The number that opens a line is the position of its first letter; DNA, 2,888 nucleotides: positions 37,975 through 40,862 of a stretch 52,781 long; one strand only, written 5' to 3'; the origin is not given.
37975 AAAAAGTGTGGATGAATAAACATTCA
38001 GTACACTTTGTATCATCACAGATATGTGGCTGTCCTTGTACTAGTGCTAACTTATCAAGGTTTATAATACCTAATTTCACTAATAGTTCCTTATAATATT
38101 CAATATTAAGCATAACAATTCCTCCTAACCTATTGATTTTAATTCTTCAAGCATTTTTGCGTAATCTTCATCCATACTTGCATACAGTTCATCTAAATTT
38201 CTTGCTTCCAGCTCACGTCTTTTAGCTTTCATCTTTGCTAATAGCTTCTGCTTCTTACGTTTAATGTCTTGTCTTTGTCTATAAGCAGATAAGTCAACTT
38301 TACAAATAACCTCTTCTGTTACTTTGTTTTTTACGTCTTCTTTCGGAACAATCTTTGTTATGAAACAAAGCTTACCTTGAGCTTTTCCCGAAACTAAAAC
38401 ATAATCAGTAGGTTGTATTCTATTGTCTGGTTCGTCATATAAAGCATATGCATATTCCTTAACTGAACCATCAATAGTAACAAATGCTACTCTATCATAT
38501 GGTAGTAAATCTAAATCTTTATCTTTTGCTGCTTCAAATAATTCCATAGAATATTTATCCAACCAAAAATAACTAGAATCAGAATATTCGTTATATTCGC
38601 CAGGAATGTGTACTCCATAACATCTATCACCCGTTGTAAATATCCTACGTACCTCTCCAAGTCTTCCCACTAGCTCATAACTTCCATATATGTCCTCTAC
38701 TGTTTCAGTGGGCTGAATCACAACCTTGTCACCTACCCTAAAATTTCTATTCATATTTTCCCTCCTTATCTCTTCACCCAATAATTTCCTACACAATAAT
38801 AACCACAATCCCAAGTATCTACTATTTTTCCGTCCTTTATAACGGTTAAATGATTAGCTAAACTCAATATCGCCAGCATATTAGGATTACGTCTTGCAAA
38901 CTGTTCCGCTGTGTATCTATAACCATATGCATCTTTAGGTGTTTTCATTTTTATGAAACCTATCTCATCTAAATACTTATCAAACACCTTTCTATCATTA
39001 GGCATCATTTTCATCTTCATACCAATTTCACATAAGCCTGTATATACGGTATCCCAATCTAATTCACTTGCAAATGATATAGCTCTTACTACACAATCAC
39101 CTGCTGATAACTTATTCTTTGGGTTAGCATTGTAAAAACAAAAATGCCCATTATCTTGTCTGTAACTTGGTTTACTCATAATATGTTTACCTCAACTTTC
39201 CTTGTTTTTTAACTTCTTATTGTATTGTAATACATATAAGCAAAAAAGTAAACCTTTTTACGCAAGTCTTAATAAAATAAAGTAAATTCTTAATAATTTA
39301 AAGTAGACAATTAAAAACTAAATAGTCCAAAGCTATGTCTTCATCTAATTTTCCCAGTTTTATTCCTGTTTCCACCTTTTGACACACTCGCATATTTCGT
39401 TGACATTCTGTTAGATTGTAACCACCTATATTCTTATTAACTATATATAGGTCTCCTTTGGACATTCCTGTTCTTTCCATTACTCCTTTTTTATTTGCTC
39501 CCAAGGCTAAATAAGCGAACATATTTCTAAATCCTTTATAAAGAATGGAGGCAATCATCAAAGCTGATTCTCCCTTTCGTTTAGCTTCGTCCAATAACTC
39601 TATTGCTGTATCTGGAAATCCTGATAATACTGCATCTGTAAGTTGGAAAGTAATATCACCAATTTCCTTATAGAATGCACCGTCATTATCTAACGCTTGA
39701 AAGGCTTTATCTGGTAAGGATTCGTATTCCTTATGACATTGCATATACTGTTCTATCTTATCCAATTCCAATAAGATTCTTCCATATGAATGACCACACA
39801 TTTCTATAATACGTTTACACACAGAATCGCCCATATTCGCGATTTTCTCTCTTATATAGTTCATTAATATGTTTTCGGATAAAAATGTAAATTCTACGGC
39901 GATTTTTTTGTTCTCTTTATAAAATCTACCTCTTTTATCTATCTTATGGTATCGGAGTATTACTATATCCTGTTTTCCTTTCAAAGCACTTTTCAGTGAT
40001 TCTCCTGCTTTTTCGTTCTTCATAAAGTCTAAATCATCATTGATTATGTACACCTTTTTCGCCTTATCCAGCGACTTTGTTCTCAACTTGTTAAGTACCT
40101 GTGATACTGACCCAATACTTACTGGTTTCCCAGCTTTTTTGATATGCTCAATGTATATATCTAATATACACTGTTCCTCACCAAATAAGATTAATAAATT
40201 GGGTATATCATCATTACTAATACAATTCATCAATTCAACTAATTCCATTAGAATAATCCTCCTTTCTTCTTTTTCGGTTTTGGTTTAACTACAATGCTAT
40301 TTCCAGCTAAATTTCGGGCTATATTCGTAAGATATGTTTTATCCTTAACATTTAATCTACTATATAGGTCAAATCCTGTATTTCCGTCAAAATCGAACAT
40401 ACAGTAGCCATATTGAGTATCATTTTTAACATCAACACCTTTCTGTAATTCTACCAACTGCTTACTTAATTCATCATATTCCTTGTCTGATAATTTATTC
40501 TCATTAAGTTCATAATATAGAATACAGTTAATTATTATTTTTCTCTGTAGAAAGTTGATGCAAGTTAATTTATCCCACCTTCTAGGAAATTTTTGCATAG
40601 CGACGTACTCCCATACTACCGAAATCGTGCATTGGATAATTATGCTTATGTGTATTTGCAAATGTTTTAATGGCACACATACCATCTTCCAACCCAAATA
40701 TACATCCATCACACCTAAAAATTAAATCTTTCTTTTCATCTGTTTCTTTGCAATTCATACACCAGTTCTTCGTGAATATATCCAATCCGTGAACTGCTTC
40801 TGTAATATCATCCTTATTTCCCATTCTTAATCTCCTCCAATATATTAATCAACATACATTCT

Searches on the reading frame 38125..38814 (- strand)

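Call 23: search_protein_families(library=phrogs, proteins=[window:38125-38814:-], max_evalue=0.0001)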
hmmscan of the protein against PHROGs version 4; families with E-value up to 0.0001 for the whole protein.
window:38125-38814:- (229 aa): 1 family
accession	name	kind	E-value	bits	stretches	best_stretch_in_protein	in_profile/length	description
phrog_3489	-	unknown function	2.7e-15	57.5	1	119-227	17-124/125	-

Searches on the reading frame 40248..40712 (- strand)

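Call 23: search_protein_families(library=phrogs, proteins=[window:40248-40712:-], max_evalue=0.0001)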
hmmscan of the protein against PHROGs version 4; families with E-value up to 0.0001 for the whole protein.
window:40248-40712:- (154 aa): 1 family
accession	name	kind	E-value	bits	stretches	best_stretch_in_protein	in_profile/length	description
phrog_6466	-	DNA, RNA and nucleotide metabolism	2.9e-16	60.7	1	48-122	9-84/104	DNA ligase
